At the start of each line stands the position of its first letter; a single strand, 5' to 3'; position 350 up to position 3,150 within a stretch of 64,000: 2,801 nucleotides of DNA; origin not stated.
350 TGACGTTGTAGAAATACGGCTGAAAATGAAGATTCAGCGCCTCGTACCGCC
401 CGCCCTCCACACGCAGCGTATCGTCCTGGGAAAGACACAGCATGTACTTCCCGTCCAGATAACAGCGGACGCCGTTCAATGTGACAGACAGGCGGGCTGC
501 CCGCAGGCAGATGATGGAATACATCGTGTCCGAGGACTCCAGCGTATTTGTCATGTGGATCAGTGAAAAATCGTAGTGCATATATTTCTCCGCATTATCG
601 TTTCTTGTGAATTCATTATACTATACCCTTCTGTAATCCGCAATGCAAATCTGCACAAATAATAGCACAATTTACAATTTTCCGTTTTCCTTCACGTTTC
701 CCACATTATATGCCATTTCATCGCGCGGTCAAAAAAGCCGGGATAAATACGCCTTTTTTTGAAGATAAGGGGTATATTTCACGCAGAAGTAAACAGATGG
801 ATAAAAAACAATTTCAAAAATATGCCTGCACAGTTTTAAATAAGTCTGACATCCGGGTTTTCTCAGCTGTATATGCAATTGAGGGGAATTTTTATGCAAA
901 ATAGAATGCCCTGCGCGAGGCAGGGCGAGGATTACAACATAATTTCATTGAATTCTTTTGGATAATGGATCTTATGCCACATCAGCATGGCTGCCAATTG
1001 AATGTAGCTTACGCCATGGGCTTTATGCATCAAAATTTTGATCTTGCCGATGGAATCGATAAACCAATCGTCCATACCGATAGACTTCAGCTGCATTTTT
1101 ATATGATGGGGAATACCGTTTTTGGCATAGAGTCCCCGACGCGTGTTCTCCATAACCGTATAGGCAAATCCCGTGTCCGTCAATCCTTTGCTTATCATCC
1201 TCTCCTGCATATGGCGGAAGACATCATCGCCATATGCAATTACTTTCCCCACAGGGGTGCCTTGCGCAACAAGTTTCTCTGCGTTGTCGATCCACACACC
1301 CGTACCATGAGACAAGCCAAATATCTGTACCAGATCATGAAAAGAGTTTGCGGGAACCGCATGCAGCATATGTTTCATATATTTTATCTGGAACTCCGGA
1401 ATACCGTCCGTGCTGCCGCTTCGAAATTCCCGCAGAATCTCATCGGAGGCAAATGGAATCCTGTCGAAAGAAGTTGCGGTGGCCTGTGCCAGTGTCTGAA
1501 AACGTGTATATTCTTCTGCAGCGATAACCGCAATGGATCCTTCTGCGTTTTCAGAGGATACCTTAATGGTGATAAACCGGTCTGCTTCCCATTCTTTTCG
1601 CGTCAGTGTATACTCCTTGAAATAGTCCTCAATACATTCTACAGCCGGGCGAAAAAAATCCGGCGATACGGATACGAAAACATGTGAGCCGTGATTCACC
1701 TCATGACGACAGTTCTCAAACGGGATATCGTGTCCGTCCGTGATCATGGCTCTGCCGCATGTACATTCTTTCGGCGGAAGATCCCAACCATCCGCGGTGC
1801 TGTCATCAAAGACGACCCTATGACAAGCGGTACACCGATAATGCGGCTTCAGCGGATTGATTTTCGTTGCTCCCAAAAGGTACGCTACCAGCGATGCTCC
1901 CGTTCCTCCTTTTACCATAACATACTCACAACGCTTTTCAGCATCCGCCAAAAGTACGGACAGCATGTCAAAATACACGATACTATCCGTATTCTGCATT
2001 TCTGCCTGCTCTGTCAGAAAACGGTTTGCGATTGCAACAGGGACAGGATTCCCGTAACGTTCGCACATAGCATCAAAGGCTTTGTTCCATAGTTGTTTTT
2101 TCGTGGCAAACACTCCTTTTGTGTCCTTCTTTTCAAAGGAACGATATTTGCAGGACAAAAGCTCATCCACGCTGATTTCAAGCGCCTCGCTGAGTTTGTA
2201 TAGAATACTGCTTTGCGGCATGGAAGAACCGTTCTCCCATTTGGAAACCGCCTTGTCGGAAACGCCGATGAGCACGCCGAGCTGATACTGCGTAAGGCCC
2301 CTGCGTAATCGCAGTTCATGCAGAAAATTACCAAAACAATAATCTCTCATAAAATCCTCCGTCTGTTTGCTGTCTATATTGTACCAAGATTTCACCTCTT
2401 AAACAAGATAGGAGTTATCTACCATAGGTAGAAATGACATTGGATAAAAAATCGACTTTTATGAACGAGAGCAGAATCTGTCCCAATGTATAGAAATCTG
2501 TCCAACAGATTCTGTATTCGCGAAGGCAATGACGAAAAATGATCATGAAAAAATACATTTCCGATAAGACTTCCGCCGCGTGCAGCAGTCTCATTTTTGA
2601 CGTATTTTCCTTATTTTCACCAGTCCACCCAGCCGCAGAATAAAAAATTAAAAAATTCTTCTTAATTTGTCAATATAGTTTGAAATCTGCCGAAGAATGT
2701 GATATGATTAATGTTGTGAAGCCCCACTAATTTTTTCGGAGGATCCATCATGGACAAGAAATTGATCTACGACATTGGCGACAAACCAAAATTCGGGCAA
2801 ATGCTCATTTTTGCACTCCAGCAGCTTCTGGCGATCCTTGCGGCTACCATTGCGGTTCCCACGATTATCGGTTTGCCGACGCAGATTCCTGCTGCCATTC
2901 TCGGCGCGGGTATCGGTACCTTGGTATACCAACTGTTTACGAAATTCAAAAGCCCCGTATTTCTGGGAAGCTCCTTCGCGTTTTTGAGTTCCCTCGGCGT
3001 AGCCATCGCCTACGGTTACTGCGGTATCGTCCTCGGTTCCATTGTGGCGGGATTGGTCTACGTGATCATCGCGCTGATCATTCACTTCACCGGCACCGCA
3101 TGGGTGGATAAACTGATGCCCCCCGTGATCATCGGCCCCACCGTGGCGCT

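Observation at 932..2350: Transcription-factor HTH fused to a truncated, apparently catalytically dead PolC polymerase core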

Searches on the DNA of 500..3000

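Call 72: search_rna_families(source=window, start=500, end=3000, threshold=evalue, max_evalue=1)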
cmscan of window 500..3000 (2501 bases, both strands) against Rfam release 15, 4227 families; matches with E-value up to 1: 1.
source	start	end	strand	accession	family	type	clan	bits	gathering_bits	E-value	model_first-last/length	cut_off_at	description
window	1175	1231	-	RF01150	sR11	Gene; snRNA; snoRNA; CD-box;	-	21.5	39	0.45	1-57/57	no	Small nucleolar RNA sR11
